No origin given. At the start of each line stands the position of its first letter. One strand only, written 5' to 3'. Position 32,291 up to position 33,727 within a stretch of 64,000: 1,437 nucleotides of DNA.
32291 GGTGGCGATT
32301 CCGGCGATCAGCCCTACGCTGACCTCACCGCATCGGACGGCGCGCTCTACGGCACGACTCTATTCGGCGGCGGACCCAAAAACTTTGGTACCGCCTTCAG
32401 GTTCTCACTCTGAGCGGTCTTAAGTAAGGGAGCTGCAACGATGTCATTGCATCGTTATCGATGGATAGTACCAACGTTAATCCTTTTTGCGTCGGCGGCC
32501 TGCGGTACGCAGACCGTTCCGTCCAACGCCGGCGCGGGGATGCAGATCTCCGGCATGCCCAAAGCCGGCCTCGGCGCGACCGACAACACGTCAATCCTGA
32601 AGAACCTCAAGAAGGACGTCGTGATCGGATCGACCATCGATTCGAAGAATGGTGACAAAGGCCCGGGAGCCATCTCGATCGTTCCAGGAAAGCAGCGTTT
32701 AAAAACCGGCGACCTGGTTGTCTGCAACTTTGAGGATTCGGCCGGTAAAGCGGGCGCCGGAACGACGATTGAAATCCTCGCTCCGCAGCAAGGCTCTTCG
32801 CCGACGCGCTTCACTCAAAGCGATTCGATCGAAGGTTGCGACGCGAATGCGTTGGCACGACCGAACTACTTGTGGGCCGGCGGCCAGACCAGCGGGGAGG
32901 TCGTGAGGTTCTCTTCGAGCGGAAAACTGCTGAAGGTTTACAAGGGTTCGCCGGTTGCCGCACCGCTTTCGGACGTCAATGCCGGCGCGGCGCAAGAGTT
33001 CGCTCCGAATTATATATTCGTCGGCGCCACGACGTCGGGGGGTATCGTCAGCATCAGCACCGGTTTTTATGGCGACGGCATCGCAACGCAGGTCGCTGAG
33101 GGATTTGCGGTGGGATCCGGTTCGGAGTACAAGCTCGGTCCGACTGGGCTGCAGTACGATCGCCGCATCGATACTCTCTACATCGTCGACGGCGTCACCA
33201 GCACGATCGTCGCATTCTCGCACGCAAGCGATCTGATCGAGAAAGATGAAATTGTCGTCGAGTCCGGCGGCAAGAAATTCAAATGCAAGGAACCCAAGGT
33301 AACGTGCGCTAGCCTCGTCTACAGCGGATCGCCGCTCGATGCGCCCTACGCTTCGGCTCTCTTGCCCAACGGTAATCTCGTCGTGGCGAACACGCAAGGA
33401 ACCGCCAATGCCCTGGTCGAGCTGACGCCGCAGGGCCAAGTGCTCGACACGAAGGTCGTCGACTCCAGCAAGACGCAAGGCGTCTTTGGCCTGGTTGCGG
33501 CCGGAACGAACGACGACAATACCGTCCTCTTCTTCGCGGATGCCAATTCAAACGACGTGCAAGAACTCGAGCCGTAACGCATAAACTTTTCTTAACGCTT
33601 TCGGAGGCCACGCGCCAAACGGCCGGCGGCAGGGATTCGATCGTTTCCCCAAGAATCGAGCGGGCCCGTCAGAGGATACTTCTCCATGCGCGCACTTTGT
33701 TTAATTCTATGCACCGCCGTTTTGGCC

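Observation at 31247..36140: Tandemly duplicated two-gene lipoprotein cassette: GloVer-repeat propeller + NHL-like propeller, twice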

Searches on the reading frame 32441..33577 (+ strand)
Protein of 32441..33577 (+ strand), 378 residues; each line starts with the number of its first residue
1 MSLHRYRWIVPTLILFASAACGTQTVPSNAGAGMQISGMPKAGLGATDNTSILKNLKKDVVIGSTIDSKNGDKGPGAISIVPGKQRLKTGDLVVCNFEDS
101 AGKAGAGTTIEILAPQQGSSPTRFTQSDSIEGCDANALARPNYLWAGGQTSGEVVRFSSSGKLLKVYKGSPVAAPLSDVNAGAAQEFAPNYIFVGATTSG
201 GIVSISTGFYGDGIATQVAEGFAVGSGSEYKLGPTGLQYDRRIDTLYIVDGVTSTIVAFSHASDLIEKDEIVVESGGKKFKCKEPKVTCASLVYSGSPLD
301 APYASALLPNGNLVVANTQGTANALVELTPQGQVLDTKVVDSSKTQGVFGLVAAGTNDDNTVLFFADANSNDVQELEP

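Call 3: search_protein_families(library=pfam, proteins=[window:32441-33577:+], max_evalue=0.1)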
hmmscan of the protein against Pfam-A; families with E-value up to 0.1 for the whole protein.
window:32441-33577:+ (378 aa): 1 family
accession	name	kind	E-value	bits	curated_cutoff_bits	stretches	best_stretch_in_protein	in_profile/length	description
PF08450.18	SGL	-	0.0016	18.5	26.3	0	122-168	174-221/246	SMP-30/Gluconolactonase/LRE-like region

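Call 4: search_protein_families(library=ncbifam, proteins=[window:32441-33577:+], max_evalue=0.1)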
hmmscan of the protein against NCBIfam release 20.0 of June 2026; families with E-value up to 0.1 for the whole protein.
window:32441-33577:+ (378 aa): 0 families

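Call 12: search_solved_structures(query=window:32441-33577:+, max_evalue=10)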
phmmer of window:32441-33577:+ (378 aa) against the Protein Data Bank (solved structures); distinct sequences matched with E-value up to 10: 0.

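Call 13: find_homologous_proteins(query=window:32441-33577:+, max_evalue=0.001)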
Query window:32441-33577:+ (378 aa): 1064 proteins with E <= 0.001 among 8000 candidates; the best 120 are listed.
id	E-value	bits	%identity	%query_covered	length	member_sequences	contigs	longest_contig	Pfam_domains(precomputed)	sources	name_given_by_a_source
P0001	5.0e-244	827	100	100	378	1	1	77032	-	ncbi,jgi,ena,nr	ncbi:MAG TPA: hypothetical protein VFF63_02350 [Candidatus Babeliales bacterium]|nr:hypothetical pro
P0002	3.3e-203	693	84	100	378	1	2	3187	-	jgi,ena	-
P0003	6.2e-196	669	80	100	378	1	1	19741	-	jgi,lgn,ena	-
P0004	8.3e-148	510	66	100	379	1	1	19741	-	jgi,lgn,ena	-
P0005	3.0e-145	502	64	100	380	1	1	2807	-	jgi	jgi:hypothetical protein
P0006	3.3e-140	485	63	100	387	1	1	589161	-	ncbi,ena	-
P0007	5.0e-140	485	63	100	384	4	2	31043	-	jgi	jgi:hypothetical protein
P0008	2.6e-139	482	61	100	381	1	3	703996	-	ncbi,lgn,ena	-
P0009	3.4e-139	482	64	100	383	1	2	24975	-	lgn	-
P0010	1.2e-138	480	62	100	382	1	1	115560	-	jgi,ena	-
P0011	1.2e-138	480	62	100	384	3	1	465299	-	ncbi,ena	-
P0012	2.5e-138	479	69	87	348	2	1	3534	-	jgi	-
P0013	4.7e-138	478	69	87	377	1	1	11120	-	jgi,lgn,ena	-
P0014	2.3e-137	476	61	100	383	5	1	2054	-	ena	-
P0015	5.2e-137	475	62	100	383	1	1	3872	-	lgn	-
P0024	2.7e-135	469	61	100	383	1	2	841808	PF08450.19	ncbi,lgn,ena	ncbi:MAG: hypothetical protein WAK11_11085 [Candidatus Cybelea sp.]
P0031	1.2e-134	467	62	98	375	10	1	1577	PF08450.19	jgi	jgi:hypothetical protein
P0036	8.6e-134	464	60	100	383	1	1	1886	PF08450.19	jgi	jgi:hypothetical protein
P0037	1.2e-133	464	59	100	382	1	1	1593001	PF08450.19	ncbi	-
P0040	3.7e-133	462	61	100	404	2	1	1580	PF08450.19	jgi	jgi:hypothetical protein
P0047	1.1e-132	461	60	100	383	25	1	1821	PF08450.19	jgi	jgi:hypothetical protein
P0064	2.1e-130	453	59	100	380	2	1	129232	PF08450.19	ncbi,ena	-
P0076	2.9e-129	449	59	99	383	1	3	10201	PF08450.19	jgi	jgi:hypothetical protein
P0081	1.8e-128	447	63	91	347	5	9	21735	PF08450.19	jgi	jgi:hypothetical protein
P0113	5.6e-122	425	59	96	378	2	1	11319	PF01436.28,PF08450.19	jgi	jgi:hypothetical protein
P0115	1.6e-121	424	61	89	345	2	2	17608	PF08450.19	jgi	jgi:hypothetical protein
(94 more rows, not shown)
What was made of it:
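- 32441..33577 (+): N1: lipoprotein (378 aa), predicted 6-bladed NHL-like beta-propeller on a ~30-residue tether, with four invariant cysteines. Exact match to public protein P0001 (call 13).
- On SMP-30/gluconolactonase/LRE-like (PF08450, SGL) Ca-dependent hydrolases: A few homologues carry a precomputed PF08450 tag (call 13).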

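Call 18: find_related_loci(query=A1, collection=genome_contigs, flank=10000)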
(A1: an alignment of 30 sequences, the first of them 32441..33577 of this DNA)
Query A1 (378 aa) in genome_contigs; peptide patterns used: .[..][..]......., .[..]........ (x = any residue, [..] = any of these).
200 stretches matched a pattern; 193 encode a relative of the query (tblastn E <= 1e-3); the best 80 are kept; 80 distinct loci.
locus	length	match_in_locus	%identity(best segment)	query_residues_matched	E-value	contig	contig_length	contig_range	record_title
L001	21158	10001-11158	63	1-377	3e-149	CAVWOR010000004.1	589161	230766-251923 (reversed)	MAG: Candidatus Eremiobacteraeota bacterium isolate MFD00731.bin.2.122 genome assembly, contig: contig_18400, whole geno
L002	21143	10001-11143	61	1-378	7e-147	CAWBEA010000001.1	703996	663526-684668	MAG: Candidatus Eremiobacteraeota bacterium isolate MFD00731.bin.1.64 genome assembly, contig: contig_40680, whole genom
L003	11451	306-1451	61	1-377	9e-146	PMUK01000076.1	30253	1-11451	MAG: Vulcanimicrobiota bacterium isolate palsa_1485 73.20110700_P3D.28_contig_1174, whole genome shotgun sequence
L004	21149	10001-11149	62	1-377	8e-146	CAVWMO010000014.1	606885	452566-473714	MAG: Candidatus Eremiobacteraeota bacterium isolate MFD01248.bin.2.67 genome assembly, contig: contig_4578, whole genome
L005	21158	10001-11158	61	1-377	4e-144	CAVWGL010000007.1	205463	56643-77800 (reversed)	MAG: Candidatus Eremiobacteraeota bacterium isolate MFD01248.bin.1.94 genome assembly, contig: contig_25890, whole genom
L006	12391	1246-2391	61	1-377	6e-144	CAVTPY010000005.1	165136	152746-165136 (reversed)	MAG: Candidatus Eremiobacteraeota bacterium isolate MFD00731.bin.1.138 genome assembly, contig: contig_27532, whole geno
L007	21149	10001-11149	61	1-377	2e-143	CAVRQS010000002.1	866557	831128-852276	MAG: Candidatus Eremiobacteraeota bacterium isolate MFD09603.bin.1.64 genome assembly, contig: contig_26322, whole genom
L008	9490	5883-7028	60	1-377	4e-143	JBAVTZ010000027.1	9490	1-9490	MAG: Candidatus Cybelea sp. isolate MFD03947_ilm_asm_bin18 k127_289458, whole genome shotgun sequence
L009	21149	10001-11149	61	1-378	6e-143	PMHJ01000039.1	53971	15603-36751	MAG: Vulcanimicrobiota bacterium isolate palsa_1517 73.20120600_P3M.20_contig_1410, whole genome shotgun sequence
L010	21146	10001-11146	61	1-377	1e-142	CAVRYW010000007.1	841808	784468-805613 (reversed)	MAG: Candidatus Eremiobacteraeota bacterium isolate MFD06092.bin.1.223 genome assembly, contig: contig_8395, whole genom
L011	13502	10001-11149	60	1-378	5e-142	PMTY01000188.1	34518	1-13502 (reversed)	MAG: Vulcanimicrobiota bacterium isolate palsa_1483 73.20110700_P2M.28_contig_1869, whole genome shotgun sequence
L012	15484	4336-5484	60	1-378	5e-142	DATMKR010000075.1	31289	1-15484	MAG TPA_asm: Candidatus Acidoferrum sp. isolate SMAG_U12776 k141_2260619, whole genome shotgun sequence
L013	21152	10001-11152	60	1-378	5e-140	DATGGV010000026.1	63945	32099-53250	MAG TPA_asm: Candidatus Cybelea sp. isolate SMAG_U9763 k141_2040743, whole genome shotgun sequence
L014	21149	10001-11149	61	1-377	1e-139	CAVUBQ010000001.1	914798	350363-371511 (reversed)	MAG: Candidatus Eremiobacteraeota bacterium isolate MFD05521.bin.2.14 genome assembly, contig: contig_37719, whole genom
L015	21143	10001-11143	58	1-378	2e-139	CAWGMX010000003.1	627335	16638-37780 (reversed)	MAG: Candidatus Eremiobacteraeota bacterium isolate MFD01138.bin.1.9 genome assembly, contig: contig_28414, whole genome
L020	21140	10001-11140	59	1-376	4e-137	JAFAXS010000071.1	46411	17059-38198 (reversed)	MAG: Vulcanimicrobiota bacterium isolate CP_BM_RX_R7_9 BM_RX_R7_k147_3330736, whole genome shotgun sequence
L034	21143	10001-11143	54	2-377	2e-124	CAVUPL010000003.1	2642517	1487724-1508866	MAG: Candidatus Eremiobacteraeota bacterium isolate MFD06092.bin.2.173 genome assembly, contig: contig_5259, whole genom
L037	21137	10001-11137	54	3-377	3e-121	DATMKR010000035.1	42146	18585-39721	MAG TPA_asm: Candidatus Acidoferrum sp. isolate SMAG_U12776 k141_3124744, whole genome shotgun sequence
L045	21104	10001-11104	55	15-377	3e-127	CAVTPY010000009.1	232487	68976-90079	MAG: Candidatus Eremiobacteraeota bacterium isolate MFD00731.bin.1.138 genome assembly, contig: contig_55760, whole geno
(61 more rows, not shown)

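Call 23: find_encoding_contigs(protein=P0003, flank=10000, max_places=3)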
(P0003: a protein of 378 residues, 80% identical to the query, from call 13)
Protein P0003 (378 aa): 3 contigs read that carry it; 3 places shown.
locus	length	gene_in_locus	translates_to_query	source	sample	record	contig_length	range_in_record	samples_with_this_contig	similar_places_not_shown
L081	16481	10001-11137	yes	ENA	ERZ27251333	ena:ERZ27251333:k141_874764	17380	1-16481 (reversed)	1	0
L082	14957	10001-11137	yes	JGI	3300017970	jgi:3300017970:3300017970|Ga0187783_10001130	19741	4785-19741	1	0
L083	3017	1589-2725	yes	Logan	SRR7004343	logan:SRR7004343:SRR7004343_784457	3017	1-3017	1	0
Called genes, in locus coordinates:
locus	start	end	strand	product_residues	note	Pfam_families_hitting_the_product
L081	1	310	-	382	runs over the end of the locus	PF02771:Acyl-CoA_dh_N, PF02770:Acyl-CoA_dh_M, PF00441:Acyl-CoA_dh_1, PF08028:Acyl-CoA_dh_2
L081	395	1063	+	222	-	PF00005:ABC_tran, PF02463:SMC_N (weak), PF13191:AAA_16 (weak), PF13304:AAA_21 (faint)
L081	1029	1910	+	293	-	PF18075:FtsX_ECD, PF02687:FtsX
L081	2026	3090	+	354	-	PF24568:CC_PcsB, PF01551:Peptidase_M23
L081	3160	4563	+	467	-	PF00595:PDZ (weak), PF17820:PDZ_6, PF03572:Peptidase_S41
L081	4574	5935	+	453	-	PF00595:PDZ, PF13180:PDZ_2, PF17820:PDZ_6, PF03572:Peptidase_S41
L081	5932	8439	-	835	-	PF10150:RNase_E_G, PF20833:RNase_E_G_Thio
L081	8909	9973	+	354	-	-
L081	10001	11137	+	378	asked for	-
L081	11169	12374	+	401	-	-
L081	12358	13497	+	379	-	-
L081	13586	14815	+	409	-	-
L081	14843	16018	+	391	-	-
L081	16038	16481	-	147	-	?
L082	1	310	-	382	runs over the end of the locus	PF02771:Acyl-CoA_dh_N, PF02770:Acyl-CoA_dh_M, PF00441:Acyl-CoA_dh_1, PF08028:Acyl-CoA_dh_2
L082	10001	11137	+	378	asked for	-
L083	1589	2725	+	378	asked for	-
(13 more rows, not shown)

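Call 29: predict_structure(alignment_id=A1)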
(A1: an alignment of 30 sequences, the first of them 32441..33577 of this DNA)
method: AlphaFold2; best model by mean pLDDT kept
length: 378 residues; sequences in the alignment: 30
mean_pLDDT: 81.7   pTM: 0.83
mean pLDDT of the five models: 81.7, 79.9, 78.8, 75.5, 75.1
residues with pLDDT >= 90: 173; 70-90: 144; 50-70: 15; < 50: 46
segments of 3 or more residues with pLDDT < 50: 1-45
pLDDT, mean of each block of 10 residues (from residue 1): 38 38 32 35 59 89 76 84 72 90 89 91 92 86 88 92 92 88 86 86 90 90 83 92 93 93 81 83 87 93 92 90 90 93 81 91 90 91
secondary structure, 60 per line:
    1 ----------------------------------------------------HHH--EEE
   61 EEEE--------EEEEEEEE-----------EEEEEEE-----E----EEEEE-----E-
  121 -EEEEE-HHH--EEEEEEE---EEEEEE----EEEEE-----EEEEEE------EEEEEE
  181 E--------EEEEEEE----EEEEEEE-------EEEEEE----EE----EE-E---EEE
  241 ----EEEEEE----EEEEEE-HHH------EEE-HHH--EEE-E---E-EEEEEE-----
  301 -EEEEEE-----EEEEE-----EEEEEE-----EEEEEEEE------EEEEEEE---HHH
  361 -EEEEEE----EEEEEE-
elements in order: E58-64 E73-80 E92-98 E109-113 E122-126 E133-139 E143-148 E153-157 E163-168 E175-181 E190-196 E201-207 E215-220 E238-240 E245-250 E255-260 E271-273 E280-282 E290-295 E302-307 E313-317 E323-328 E334-341 E348-354 E362-367 E372-377
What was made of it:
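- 32441..33577 (+): AF2 pLDDT 81.7, pTM 0.83 (call 29).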

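Call 32: fold_search(model_id=the predicted structure, library=pdb)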
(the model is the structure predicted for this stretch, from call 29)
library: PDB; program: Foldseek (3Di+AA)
matches with E <= 10: 1273; with E <= 0.001: 618
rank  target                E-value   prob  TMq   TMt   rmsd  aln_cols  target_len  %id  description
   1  6qsd                  1.4e-10  1.00  0.55  0.80   5.4       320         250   13  Crystal structure of Pizza6S (released 2020-03-18)
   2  6rek                  1.4e-10  1.00  0.55  0.81   4.9       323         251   13  Crystal structure of Pizza6-SH with Cu2+ (released 2019-07-31)
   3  6fpt_A                2.2e-10  1.00  0.56  0.55   5.0       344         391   12  Crystal structure of Danio rerio Lin41 filamin-NHL domains (released 2018-05-09)
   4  6fpt_B                2.4e-10  1.00  0.55  0.54   5.2       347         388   13  Crystal structure of Danio rerio Lin41 filamin-NHL domains (released 2018-05-09)
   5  8j72_A                3.2e-10  1.00  0.56  0.75   5.1       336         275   13  Crystal structure of mammalian Trim71 in complex with lncRNA Trincr1 (released 2024-03-06)
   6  6ren_A                4.2e-10  1.00  0.56  0.82   4.9       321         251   12  Crystal structure of 3fPizza6-SH with Zn2+ (released 2019-07-31)
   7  6i3b_A                6.0e-10  1.00  0.56  0.80   4.4       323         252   12  Crystal structure of cPizza6-AYW, a circularly permuted designer protein (released 2019-11-20)
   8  8j72_B                6.4e-10  1.00  0.56  0.75   5.3       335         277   13  Crystal structure of mammalian Trim71 in complex with lncRNA Trincr1 (released 2024-03-06)
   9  7ov7_B                7.5e-10  1.00  0.56  0.82   4.7       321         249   13  The hybrid cage formed between Pizza6-S and Cu(II)-substituted trilacunary Keggin (released 2022-04-27)
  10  7zcj                  8.3e-10  1.00  0.56  0.82   4.3       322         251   13  Crystal structure of Pizza6-TNH-TSH with Silicotungstic Acid (STA) polyoxometalate (released 2023-04-19)
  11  6rej                  9.7e-10  1.00  0.56  0.82   5.1       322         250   13  Crystal structure of Pizza6-SH with Zn2+ (released 2019-07-31)
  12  7zqg                  9.7e-10  1.00  0.55  0.81   4.7       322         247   13  Crystal structure of Pizza6-KSH-TSH with Silicotungstic Acid (STA) polyoxometalate (released 2023-05-10)
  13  4zlr_B                1.1e-09  1.00  0.53  0.70   5.5       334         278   10  Structure of the Brat-NHL domain bound to consensus RNA motif (released 2015-11-11)
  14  1q7f_B                1.1e-09  1.00  0.53  0.69   5.4       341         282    9  Brain Tumor NHL domain (released 2003-10-21)
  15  6i38                  2.4e-09  1.00  0.51  0.74   5.0       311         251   12  Crystal structure of nv2Pizza6-AYW, a circularly permuted designer protein (released 2019-11-20)
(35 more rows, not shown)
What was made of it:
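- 32441..33577 (+): Foldseek matches NHL propellers at target-normalised TM ~0.8 (call 32).
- On Pfam NHL repeat (PF01436): The best PDB matches are NHL domains and NHL-derived Pizza6, with E ~1e-10 and target-normalised TM up to 0.85 (calls 29, 32).
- Closest known: NHL-repeat six-bladed beta-propellers. Same: The predicted N1 fold matches these with Foldseek E ~1e-10 and target-normalised TM 0.7-0.85 (call 32).
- N1 model pLDDT 82, NHL-type 6-blade fold with target-normalised TM ~0.8 (calls 29, 32).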

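Call 33: search_protein_representatives(protein=window:32441-33577:+)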
Query: 378 residues. Proteins with E-value up to 0.001 (for the whole library): 304; up to 1e-10: 148; up to 1e-30: 37. The best 150 are listed.
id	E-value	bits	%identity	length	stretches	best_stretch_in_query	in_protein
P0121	5.4e-113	394.2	58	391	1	10-377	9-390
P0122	4.9e-101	354.8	52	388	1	11-377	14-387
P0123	1.7e-88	313.6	55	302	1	74-377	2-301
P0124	2.5e-87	309.8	47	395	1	25-378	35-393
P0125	9.3e-82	291.4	48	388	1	15-377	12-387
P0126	3.3e-74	266.6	42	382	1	4-376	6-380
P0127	1.7e-71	257.7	61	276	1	105-313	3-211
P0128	1.3e-64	235.0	51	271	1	8-274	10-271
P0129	6.8e-63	229.4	43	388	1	12-376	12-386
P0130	2.6e-61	224.2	37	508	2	48-375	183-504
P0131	6.1e-60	219.7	69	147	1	232-376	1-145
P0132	1.6e-57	211.7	41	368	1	9-377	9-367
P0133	1.8e-56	208.3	39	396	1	20-374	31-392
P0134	1.6e-54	201.9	54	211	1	177-377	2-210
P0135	3.4e-51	190.9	40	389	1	42-377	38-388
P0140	3.0e-46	174.6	35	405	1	23-377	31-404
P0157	7.4e-31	124.0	31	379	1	33-375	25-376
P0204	1.4e-17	80.3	35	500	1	56-376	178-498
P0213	4.1e-16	75.5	27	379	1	55-374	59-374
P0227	1.5e-14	70.3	33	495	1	29-375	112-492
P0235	2.0e-13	66.6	36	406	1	62-374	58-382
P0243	7.9e-13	64.7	35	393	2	57-150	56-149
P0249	3.4e-12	62.6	32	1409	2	82-354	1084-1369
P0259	1.8e-11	60.2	25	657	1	57-376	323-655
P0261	2.4e-11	59.8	32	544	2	53-372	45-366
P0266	5.6e-11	58.6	35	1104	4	58-182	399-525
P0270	1.5e-10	57.2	30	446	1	53-374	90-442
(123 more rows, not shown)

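Call 38: search_protein_families(library=pfam, proteins=[L001:4462-5658:-, L001:5739-7094:+, L001:7110-8636:-, L001:11603-12319:-, L001:12035-12772:+, L001:14012-15973:-], max_evalue=0.001)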
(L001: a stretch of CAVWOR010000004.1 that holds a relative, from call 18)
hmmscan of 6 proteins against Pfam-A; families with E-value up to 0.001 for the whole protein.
L001:4462-5658:- (398 aa): 0 families

L001:5739-7094:+ (451 aa): 1 family
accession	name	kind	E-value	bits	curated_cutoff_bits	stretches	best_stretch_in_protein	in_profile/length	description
PF04185.19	Phosphoesterase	-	3.3e-55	188.1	23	1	45-396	1-356/356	Phosphoesterase family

L001:7110-8636:- (508 aa): 1 family
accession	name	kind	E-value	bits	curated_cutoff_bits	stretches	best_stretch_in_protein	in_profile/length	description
PF04185.19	Phosphoesterase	-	7.1e-55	187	23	1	71-449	1-355/356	Phosphoesterase family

L001:11603-12319:- (238 aa): 0 families

L001:12035-12772:+ (245 aa): 2 families
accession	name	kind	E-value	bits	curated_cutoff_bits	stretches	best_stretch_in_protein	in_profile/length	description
PF02357.24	NusG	-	2.7e-32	111.6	22.2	1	72-177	2-92/93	Transcription termination factor nusG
PF00467.35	KOW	-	1.4e-06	28.3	22.3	1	194-220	1-27/32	KOW motif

L001:14012-15973:- (653 aa): 3 families
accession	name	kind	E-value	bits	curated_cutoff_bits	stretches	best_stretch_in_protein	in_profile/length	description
PF13492.12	GAF_3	-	1.6e-07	32.2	27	1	500-626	5-126/129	GAF domain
PF13185.12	GAF_2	-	0.00017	22.2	28.6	0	495-626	2-134/136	GAF domain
PF01590.32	GAF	-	0.00023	22.1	22.4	0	505-626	10-132/133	GAF domain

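Call 41: search_protein_families(library=pfam, proteins=[L001:4462-5658:-, L008:3289-4341:-, L002:2202-3407:+, L020:18709-19800:+, L007:20071-21120:-, L002:4542-6812:+], max_evalue=0.05)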
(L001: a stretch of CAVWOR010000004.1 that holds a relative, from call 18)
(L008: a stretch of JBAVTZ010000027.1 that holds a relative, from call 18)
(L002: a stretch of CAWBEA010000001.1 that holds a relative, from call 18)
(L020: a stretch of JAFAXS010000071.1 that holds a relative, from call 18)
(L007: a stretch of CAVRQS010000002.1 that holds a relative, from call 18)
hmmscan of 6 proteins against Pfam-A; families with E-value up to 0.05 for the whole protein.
L001:4462-5658:- (398 aa): 0 families

L008:3289-4341:- (350 aa): 5 families
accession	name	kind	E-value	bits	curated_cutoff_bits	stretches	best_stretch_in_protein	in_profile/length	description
PF01436.27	NHL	-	5.2e-09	36.1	20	1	127-152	3-28/28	NHL repeat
PF24684.1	Vgb_lyase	-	0.00024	20.5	50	1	163-345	8-189/290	Virginiamycin B lyase family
PF06739.17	SBBP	-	0.00042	20.6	20.5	0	168-182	13-27/38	Beta-propeller repeat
PF08450.18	SGL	-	0.0023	18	26.3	0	137-196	146-212/246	SMP-30/Gluconolactonase/LRE-like region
PF06977.17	SdiA-regulated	-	0.032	13.9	21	0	121-144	218-241/249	SdiA-regulated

L002:2202-3407:+ (401 aa): 1 family
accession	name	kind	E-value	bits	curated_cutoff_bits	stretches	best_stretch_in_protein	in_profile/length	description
PF00082.27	Peptidase_S8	-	7.2e-12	45.6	21.8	1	163-337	74-259/288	Subtilase family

L020:18709-19800:+ (363 aa): 4 families
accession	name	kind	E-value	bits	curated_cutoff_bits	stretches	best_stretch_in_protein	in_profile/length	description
PF24684.1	Vgb_lyase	-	1.4e-55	188.6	50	2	225-362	74-208/290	Virginiamycin B lyase family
PF01436.27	NHL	-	0.00019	21.7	20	0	75-90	3-18/28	NHL repeat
PF08450.18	SGL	-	0.00095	19.3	26.3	0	223-267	56-201/246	SMP-30/Gluconolactonase/LRE-like region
PF07494.17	Reg_prop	-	0.0023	18.3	20.4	0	160-178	3-21/24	Two component regulator propeller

L007:20071-21120:- (349 aa): 0 families

L002:4542-6812:+ (756 aa): 1 family
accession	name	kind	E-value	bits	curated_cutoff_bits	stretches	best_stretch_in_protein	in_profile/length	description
PF01804.23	Penicil_amidase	-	2e-132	444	21.3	1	73-744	1-674/675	Penicillin amidase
